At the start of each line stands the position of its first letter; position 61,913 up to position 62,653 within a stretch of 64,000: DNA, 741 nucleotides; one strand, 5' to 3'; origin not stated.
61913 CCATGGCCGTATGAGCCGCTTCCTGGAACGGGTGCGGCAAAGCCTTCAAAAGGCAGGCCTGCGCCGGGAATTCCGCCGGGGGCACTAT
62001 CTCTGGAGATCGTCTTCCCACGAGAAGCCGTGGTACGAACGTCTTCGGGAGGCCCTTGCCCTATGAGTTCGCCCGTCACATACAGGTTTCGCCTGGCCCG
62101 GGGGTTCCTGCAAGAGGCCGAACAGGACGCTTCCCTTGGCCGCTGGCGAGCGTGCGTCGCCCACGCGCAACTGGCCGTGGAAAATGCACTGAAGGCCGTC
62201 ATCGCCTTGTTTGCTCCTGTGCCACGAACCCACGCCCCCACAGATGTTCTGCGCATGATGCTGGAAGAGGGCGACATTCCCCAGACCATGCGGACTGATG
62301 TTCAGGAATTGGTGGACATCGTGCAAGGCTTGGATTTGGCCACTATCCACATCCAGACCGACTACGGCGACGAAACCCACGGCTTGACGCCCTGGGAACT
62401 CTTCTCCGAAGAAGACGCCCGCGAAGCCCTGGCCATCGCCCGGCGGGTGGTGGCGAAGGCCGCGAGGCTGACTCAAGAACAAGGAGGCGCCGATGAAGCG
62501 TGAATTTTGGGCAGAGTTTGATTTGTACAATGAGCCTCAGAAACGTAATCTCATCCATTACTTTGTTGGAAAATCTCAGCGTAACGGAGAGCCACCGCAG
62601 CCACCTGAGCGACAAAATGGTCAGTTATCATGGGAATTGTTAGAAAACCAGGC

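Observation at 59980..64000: Type III-like RAMP locus with cmr1-like and cmr6-like genes bridged by an operon-fused MNT-HEPN pair; no cas10, cmr3-5, cas6 or array in view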

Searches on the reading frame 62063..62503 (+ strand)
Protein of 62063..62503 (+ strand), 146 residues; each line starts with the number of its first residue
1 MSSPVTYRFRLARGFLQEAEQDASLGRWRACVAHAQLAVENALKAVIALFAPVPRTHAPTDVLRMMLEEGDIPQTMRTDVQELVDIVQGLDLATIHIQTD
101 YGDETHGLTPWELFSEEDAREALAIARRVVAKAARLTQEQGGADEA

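Call 3: search_protein_families(library=pfam, proteins=[window:62063-62503:+], max_evalue=0.1)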
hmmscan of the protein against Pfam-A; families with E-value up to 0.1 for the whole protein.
window:62063-62503:+ (146 aa): 2 families
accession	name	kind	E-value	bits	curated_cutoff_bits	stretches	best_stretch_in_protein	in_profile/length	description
PF05168.19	HEPN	-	8.9e-16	58.5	22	1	8-132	4-113/117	HEPN domain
PF18728.6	HEPN_AbiV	-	0.023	15.3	27.1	0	12-48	13-49/155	AbiV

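Call 4: search_protein_families(library=ncbifam, proteins=[window:62063-62503:+], max_evalue=0.1)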
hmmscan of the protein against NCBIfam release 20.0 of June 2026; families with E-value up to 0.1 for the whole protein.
window:62063-62503:+ (146 aa): 0 families

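Call 8: search_protein_families(library=padloc, proteins=[window:62063-62503:+], max_evalue=0.01)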
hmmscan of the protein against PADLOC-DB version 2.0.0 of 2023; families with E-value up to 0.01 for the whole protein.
window:62063-62503:+ (146 aa): 0 families

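Call 10: find_encoding_contigs(protein=window:62063-62503:+, flank=10000, max_places=10)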
Protein window:62063-62503:+ (146 aa): 1 contig read that carries it; 1 place shown.
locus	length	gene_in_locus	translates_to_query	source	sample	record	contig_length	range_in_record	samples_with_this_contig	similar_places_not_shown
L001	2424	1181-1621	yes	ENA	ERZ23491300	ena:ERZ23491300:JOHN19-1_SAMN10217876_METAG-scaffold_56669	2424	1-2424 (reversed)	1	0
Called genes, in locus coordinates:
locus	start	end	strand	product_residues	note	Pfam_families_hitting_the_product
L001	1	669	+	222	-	?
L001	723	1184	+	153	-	PF01909:NTP_transf_2, PF18765:Polbeta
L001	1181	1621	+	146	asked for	PF05168:HEPN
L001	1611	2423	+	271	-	?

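Call 21: search_solved_structures(query=window:62063-62503:+, max_evalue=1, show_alignments=3)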
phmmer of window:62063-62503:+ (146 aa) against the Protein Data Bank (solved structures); distinct sequences matched with E-value up to 1: 2.
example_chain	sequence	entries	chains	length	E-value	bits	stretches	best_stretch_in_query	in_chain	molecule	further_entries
1ufb_A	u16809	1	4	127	0.0089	19.3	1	12-131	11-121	TT1696 protein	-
2hsb_A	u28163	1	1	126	0.15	15.3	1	6-63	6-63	Hypothetical UPF0332 protein AF0298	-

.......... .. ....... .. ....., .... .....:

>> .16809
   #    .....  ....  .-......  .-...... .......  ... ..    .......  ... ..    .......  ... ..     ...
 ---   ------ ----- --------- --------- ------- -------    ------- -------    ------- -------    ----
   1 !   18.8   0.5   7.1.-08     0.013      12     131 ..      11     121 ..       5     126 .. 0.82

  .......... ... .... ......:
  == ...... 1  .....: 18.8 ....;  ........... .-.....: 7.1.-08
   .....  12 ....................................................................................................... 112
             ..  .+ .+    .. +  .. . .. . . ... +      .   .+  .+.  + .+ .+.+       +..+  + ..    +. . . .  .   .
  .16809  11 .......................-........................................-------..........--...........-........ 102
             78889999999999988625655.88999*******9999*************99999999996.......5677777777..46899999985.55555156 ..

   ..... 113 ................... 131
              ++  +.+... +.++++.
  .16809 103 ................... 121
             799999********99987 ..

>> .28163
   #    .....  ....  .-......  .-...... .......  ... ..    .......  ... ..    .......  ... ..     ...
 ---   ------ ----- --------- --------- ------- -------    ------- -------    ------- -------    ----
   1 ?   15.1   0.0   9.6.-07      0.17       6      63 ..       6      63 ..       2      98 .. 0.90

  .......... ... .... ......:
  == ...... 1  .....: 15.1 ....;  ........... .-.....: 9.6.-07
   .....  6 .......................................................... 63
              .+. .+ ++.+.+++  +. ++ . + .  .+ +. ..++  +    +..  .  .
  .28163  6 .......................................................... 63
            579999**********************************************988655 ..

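Call 24: find_homologous_proteins(query=window:62063-62503:+, max_evalue=0.00001)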
Query window:62063-62503:+ (146 aa): 163 proteins with E <= 0.00001 among 233 candidates; the best 120 are listed.
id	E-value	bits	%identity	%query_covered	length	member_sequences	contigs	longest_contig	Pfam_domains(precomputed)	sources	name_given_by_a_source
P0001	5.9e-83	293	95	100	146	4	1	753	PF05168.20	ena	-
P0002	3.8e-79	281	90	100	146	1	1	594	PF05168.20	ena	-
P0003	7.8e-79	280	91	100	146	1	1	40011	PF05168.20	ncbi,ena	-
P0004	6.1e-78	277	89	100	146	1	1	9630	PF05168.20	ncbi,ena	-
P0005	7.1e-76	271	89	97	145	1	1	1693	PF05168.20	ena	-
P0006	1.4e-71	257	80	100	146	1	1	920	PF05168.20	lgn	-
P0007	1.7e-61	224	71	99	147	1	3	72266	PF05168.20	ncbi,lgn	-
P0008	3.7e-58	213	83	82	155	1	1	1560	PF05168.20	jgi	-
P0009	3.0e-57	210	69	95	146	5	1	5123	PF05168.20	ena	-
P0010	1.3e-51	192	67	100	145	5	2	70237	PF05168.20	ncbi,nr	nr:HEPN domain-containing protein [Ardenticatena sp.]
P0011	8.5e-48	180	60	98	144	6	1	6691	PF05168.20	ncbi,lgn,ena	-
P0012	2.3e-47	178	62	97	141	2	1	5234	PF05168.20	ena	-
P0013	2.0e-46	175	60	100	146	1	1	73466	PF05168.20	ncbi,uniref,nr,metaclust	ncbi:HEPN domain-containing protein [Thermodesulfatator autotrophicus]|uniref:HEPN domain-containing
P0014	2.9e-45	171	57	99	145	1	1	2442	PF05168.20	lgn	-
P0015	4.6e-45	171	58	100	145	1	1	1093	PF05168.20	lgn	-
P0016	6.0e-45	170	59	93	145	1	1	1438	PF05168.20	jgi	-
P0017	1.6e-44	169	58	100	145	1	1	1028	PF05168.20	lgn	-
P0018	3.6e-44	168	61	97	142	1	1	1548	PF05168.20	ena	-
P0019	4.4e-44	168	60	90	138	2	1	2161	PF05168.20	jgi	-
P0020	6.0e-43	164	57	93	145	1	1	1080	PF05168.20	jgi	-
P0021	1.0e-42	163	54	96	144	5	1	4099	PF14355.13,PF05168.20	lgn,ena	-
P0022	5.4e-42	161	56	95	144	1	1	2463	PF05168.20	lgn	-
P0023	8.0e-42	160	58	100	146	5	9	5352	PF05168.20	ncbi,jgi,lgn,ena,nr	ncbi:MAG: hypothetical protein DRH12_14260 [Deltaproteobacteria bacterium]|nr:MAG: hypothetical prot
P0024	1.1e-41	160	59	92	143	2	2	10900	PF05168.20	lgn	-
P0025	2.7e-41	159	59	92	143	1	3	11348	PF05168.20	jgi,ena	jgi:HEPN domain-containing protein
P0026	2.2e-40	156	54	100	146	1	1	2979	PF05168.20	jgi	-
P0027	2.9e-39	152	54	95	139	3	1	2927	PF05168.20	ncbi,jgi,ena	-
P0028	4.7e-39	151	56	90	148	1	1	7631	PF05168.20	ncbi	-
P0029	1.9e-38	149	53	95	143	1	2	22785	PF05168.20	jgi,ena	-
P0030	3.2e-38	149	54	95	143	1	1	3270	PF05168.20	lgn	-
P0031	4.5e-38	148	53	95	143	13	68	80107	PF05168.20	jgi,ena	jgi:HEPN domain-containing protein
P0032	6.3e-38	148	54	95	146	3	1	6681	PF05168.20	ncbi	-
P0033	9.7e-38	147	56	95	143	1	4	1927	PF05168.20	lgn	-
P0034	1.5e-37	146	53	97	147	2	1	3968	PF05168.20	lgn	-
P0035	3.6e-37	145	53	95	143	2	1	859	PF05168.20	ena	-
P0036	3.6e-37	145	52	95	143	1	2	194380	PF05168.20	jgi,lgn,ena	-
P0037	8.8e-37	144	53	95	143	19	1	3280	PF05168.20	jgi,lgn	jgi:HEPN domain-containing protein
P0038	2.1e-36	143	53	95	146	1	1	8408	PF05168.20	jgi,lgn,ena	-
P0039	2.7e-36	142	53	95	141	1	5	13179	PF05168.20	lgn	-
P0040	4.6e-36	142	53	95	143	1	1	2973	PF05168.20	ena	-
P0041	7.4e-36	141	51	95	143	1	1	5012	PF05168.20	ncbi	-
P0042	2.0e-35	140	55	78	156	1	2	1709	PF05168.20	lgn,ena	-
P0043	2.1e-35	140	51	90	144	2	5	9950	PF05168.20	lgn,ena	-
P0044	2.3e-35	139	54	95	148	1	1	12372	PF05168.20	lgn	-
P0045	2.7e-35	139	51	100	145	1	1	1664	PF05168.20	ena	-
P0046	2.8e-35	139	55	94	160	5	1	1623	PF05168.20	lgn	-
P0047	3.7e-35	139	52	95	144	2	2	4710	PF05168.20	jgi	jgi:HEPN domain-containing protein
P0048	4.5e-35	138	50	100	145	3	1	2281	PF05168.20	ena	-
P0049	5.4e-35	138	53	83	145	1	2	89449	PF05168.20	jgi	jgi:HEPN domain-containing protein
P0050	8.2e-35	138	55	92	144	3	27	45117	PF05168.20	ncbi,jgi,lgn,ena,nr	ncbi:MAG TPA: HEPN domain-containing protein [Anaerolineae bacterium]|nr:HEPN domain-containing prot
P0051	9.3e-35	137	52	92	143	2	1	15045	PF05168.20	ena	-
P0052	1.2e-34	137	51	92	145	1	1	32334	PF05168.20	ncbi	-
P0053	1.3e-34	137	58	78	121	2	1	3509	PF05168.20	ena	-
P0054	1.7e-34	137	51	95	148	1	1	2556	PF05168.20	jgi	jgi:HEPN domain-containing protein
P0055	1.9e-34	136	52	91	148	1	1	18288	PF05168.20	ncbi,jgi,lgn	ncbi:hypothetical protein BH24ACT19_BH24ACT19_04450 [soil metagenome]|jgi:HEPN domain-containing pro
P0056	2.0e-34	136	53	99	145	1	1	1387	PF05168.20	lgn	-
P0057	2.5e-34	136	52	95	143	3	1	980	PF05168.20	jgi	jgi:HEPN domain-containing protein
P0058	2.9e-34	136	51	91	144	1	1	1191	PF05168.20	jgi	-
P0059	3.0e-34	136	56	90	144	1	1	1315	PF05168.20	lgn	-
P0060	3.8e-34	135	56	74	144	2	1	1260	PF05168.20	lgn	-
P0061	4.1e-34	135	57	90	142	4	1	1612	PF05168.20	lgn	-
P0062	5.8e-34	135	51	92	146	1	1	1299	PF05168.20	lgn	-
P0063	6.2e-34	135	49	93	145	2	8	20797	PF05168.20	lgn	-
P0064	6.5e-34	135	51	95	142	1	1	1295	PF05168.20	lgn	-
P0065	7.1e-34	135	52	91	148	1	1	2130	PF05168.20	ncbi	-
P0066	7.1e-34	135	56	90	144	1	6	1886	PF05168.20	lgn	-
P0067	1.2e-33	134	52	91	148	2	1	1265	PF05168.20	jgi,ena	-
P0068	1.3e-33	134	56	90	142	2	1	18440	PF05168.20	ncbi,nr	ncbi:MAG TPA: HEPN domain-containing protein [Anaerolineae bacterium]|nr:HEPN domain-containing prot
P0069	1.6e-33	133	54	91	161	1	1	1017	PF05168.20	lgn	-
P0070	1.7e-33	133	51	99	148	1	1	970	PF05168.20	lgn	-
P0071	2.0e-33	133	50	95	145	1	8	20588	PF05168.20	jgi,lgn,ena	-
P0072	2.2e-33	133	51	92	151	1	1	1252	PF05168.20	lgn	-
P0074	2.4e-33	133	50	91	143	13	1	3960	PF05168.20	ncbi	ncbi:MAG: HEPN domain-containing protein [Candidatus Methylomirabilales bacterium]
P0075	3.0e-33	133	52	94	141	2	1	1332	PF05168.20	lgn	-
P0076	3.1e-33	133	50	91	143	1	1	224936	PF05168.20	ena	-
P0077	3.2e-33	132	51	99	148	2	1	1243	PF05168.20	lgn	-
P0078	3.4e-33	132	50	95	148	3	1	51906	PF05168.20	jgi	jgi:HEPN domain-containing protein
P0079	5.4e-33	132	52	93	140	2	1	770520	PF05168.20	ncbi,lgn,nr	ncbi:MAG: hypothetical protein KatS3mg052_1825 [Candidatus Roseilinea sp.]|nr:MAG: hypothetical prot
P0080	5.4e-33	132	53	85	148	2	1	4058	PF05168.20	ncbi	-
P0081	5.5e-33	132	56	87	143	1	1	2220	PF05168.20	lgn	-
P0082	6.4e-33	131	52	90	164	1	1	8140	PF05168.20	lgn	-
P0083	6.5e-33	131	55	82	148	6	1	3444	PF05168.20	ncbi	-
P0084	1.3e-32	131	53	92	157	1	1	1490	PF05168.20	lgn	-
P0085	1.4e-32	130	49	93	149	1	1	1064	PF05168.20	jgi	-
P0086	1.5e-32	130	51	94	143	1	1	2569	PF05168.20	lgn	-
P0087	1.8e-32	130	50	90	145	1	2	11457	PF05168.20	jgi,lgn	jgi:HEPN domain-containing protein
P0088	1.9e-32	130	53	90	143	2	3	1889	PF05168.20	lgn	-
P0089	2.0e-32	130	52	85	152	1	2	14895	PF05168.20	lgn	-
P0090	2.2e-32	130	50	91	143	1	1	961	PF05168.20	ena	-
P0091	2.3e-32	130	49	91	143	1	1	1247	PF05168.20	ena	-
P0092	3.2e-32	129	48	91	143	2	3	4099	PF05168.20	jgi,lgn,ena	jgi:HEPN domain-containing protein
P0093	3.6e-32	129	48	92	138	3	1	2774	PF05168.20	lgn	-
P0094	3.6e-32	129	52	90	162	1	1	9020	PF05168.20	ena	-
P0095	3.8e-32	129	50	91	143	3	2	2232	PF05168.20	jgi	-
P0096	6.4e-32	128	50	92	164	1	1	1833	PF05168.20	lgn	-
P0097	6.5e-32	128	51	94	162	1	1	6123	PF05168.20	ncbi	ncbi:MAG: HEPN domain-containing protein [Rubrobacteraceae bacterium]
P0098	7.1e-32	128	50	91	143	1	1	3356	PF05168.20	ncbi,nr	ncbi:MAG: HEPN domain-containing protein [candidate division NC10 bacterium]|nr:HEPN domain-containi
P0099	7.5e-32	128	55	85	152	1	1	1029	PF05168.20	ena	-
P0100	1.2e-31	127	50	91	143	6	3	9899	PF05168.20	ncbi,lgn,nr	ncbi:MAG TPA: HEPN domain-containing protein [Candidatus Methylomirabilis sp.]|nr:HEPN domain-contai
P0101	1.8e-31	127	52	90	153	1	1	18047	PF05168.20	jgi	jgi:HEPN domain-containing protein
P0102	2.1e-31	127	47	91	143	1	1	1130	PF05168.20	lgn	-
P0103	3.8e-31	126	48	91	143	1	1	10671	PF05168.20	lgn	-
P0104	4.3e-31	126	50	91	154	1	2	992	PF05168.20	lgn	-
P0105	5.5e-31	125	50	88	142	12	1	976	PF05168.20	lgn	-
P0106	6.1e-31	125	47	91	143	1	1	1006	PF05168.20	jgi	jgi:HEPN domain-containing protein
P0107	6.1e-31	125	50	92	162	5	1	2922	PF05168.20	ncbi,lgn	-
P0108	1.5e-30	124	50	91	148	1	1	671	PF05168.20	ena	-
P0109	1.5e-30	124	47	95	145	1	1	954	PF05168.20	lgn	-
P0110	2.0e-30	123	50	91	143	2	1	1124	PF05168.20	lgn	-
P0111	2.1e-30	123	52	89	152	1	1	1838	PF05168.20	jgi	jgi:HEPN domain-containing protein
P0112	2.7e-30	123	46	95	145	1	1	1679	PF05168.20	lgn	-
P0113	3.1e-30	123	49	91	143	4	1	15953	PF05168.20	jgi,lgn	jgi:HEPN domain-containing protein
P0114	3.9e-30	122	47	91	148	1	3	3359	PF05168.20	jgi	jgi:HEPN domain-containing protein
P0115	4.0e-30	122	47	91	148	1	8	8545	PF05168.20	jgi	jgi:HEPN domain-containing protein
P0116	4.0e-30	122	53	84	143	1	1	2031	PF05168.20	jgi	jgi:HEPN domain-containing protein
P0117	7.4e-30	122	46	91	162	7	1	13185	PF05168.20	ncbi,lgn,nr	ncbi:MAG: HEPN domain-containing protein [Methanothrix sp.]|nr:HEPN domain-containing protein [Metha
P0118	7.5e-30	122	50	93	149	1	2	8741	PF05168.20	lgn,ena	-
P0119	9.0e-30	121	49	86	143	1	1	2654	PF05168.20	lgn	-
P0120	9.8e-30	121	47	91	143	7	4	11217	PF05168.20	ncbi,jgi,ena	-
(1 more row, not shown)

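Call 25: find_encoding_contigs(protein=P0003, flank=10000, max_places=3)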
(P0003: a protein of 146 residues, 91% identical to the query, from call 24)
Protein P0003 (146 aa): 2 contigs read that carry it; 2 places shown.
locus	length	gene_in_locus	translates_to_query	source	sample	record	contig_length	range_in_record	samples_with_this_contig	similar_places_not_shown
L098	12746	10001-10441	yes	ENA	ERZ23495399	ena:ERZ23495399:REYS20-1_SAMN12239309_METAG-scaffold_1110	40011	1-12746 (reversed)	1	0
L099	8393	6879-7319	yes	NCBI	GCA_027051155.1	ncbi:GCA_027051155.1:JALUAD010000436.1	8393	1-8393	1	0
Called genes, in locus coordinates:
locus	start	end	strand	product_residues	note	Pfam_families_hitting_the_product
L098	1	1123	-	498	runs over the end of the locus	PF21799:MurD-like_N, PF08245:Mur_ligase_M, PF02875:Mur_ligase_C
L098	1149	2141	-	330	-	PF00953:Glycos_transf_4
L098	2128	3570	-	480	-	PF08245:Mur_ligase_M, PF02875:Mur_ligase_C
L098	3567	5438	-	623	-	PF03717:PBP_dimer, PF00905:Transpeptidase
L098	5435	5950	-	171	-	-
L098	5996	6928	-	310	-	PF01795:Methyltransf_5, PF08242:Methyltransf_12 (weak), PF13649:Methyltransf_25 (weak)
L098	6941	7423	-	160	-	PF02381:MraZ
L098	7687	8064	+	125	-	PF03745:DUF309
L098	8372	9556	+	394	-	PF03787:RAMPs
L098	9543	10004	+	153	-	PF01909:NTP_transf_2, PF18765:Polbeta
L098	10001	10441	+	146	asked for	PF05168:HEPN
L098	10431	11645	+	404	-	PF03787:RAMPs (weak)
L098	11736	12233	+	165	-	PF03445:DUF294 (weak), PF01909:NTP_transf_2, PF18765:Polbeta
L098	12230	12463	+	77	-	-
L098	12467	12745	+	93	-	?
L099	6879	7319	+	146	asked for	PF05168:HEPN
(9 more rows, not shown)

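Call 26: find_encoding_contigs(protein=P0031, flank=10000, max_places=4)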
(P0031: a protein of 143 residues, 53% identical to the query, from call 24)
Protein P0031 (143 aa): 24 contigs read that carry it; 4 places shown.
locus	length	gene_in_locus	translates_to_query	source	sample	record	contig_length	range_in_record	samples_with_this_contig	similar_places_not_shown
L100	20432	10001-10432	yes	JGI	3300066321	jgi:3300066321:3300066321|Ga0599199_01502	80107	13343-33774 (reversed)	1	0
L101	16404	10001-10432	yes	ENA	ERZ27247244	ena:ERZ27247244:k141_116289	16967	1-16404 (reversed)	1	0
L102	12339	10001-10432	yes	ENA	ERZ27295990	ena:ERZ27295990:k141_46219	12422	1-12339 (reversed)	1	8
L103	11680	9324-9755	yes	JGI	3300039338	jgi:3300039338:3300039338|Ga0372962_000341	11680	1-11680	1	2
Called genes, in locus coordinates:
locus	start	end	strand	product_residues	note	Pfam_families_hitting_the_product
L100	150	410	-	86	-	PF15919:HicB_lk_antitox (weak)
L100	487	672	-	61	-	-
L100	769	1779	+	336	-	PF19187:HTH_PafC (faint), PF13280:WYL, PF25583:WCX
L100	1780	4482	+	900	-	-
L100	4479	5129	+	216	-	-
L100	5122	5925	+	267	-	PF18320:Csc2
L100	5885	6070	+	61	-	-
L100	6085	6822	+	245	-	PF26241:Cas_Csc1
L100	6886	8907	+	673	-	PF00270:DEAD, PF04851:ResIII (weak), PF22590:Cas3-like_C_2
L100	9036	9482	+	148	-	PF01909:NTP_transf_2, PF18765:Polbeta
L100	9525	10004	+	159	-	PF01909:NTP_transf_2 (weak), PF18765:Polbeta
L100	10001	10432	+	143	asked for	PF05168:HEPN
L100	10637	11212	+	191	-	-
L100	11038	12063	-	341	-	PF02885:Glycos_trans_3N, PF00591:Glycos_transf_3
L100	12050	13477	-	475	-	-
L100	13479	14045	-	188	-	PF00117:GATase, PF07722:Peptidase_C26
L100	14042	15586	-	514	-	PF04715:, PF00425:Chorismate_bind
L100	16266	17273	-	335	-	PF00579:tRNA-synt_1b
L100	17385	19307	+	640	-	-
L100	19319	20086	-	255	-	PF01261:AP_endonuc_2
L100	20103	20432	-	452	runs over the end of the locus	PF00291:PALP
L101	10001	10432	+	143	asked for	PF05168:HEPN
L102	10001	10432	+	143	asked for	PF05168:HEPN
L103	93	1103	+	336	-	PF19187:HTH_PafC (faint), PF13280:WYL, PF25583:WCX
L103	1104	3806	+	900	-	-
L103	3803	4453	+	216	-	-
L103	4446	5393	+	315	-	PF18320:Csc2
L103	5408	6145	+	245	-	PF26241:Cas_Csc1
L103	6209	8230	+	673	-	PF00270:DEAD, PF04851:ResIII (weak), PF22590:Cas3-like_C_2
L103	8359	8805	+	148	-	PF01909:NTP_transf_2, PF18765:Polbeta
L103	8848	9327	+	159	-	PF01909:NTP_transf_2 (weak), PF18765:Polbeta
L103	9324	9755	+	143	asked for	PF05168:HEPN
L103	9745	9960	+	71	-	-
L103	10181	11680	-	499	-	?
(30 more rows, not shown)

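Call 27: find_encoding_contigs(protein=P0079, flank=10000, max_places=2)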
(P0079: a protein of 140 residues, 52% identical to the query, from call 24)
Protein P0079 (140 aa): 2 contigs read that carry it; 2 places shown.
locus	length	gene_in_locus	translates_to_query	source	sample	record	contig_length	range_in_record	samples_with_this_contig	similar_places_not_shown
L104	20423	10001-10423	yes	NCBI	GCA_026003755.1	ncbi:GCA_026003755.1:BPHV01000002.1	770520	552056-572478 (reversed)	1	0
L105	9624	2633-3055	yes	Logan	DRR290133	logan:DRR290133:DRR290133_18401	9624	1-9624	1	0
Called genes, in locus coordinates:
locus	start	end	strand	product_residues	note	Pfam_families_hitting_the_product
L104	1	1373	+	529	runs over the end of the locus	PF00682:HMGL-like, PF22617:HCS_D2, PF08502:LeuA_dimer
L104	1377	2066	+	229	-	PF01177:Asp_Glu_race (weak)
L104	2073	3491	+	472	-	PF00330:Aconitase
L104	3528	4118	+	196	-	PF00694:Aconitase_C, PF27512:LeuD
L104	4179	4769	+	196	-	-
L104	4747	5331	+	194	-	PF19502:DUF6036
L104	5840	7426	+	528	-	PF00682:HMGL-like, PF22617:HCS_D2, PF08502:LeuA_dimer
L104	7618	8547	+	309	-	PF03787:RAMPs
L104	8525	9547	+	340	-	PF03787:RAMPs (weak)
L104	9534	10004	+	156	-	PF01909:NTP_transf_2, PF18765:Polbeta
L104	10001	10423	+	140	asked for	PF05168:HEPN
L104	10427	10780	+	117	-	PF01909:NTP_transf_2, PF18765:Polbeta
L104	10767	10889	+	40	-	-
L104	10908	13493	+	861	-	PF22335:Cas10-Cmr2_palm2 (faint)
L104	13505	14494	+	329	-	PF03787:RAMPs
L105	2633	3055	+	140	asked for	PF05168:HEPN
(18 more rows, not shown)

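Call 28: find_encoding_contigs(protein=P0036, flank=8000, max_places=2)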
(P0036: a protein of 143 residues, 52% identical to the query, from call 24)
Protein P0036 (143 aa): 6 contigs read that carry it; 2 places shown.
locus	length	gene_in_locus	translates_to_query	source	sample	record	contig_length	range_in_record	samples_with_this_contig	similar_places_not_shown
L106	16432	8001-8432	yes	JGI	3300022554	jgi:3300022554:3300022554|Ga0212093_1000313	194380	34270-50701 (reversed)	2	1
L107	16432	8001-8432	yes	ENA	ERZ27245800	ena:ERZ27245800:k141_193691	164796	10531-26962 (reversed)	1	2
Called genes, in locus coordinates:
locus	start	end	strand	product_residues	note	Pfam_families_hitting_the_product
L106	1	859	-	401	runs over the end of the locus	PF00999:Na_H_Exchanger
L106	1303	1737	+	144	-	PF12675:DUF3795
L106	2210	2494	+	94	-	-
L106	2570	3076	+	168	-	PF00582:Usp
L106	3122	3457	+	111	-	-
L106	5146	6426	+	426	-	PF03787:RAMPs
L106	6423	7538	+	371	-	PF03787:RAMPs (weak)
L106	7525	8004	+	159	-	PF01909:NTP_transf_2, PF18765:Polbeta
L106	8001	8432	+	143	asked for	PF05168:HEPN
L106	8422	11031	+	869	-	PF22335:Cas10-Cmr2_palm2 (faint)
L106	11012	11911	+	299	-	PF03787:RAMPs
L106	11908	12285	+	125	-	-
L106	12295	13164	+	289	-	PF03787:RAMPs (faint)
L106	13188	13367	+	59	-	-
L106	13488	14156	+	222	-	-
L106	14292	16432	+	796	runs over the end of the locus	PF00270:DEAD, PF04851:ResIII (weak), PF00271:Helicase_C, PF22590:Cas3-like_C_2, PF18019:Cas3_HD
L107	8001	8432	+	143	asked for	PF05168:HEPN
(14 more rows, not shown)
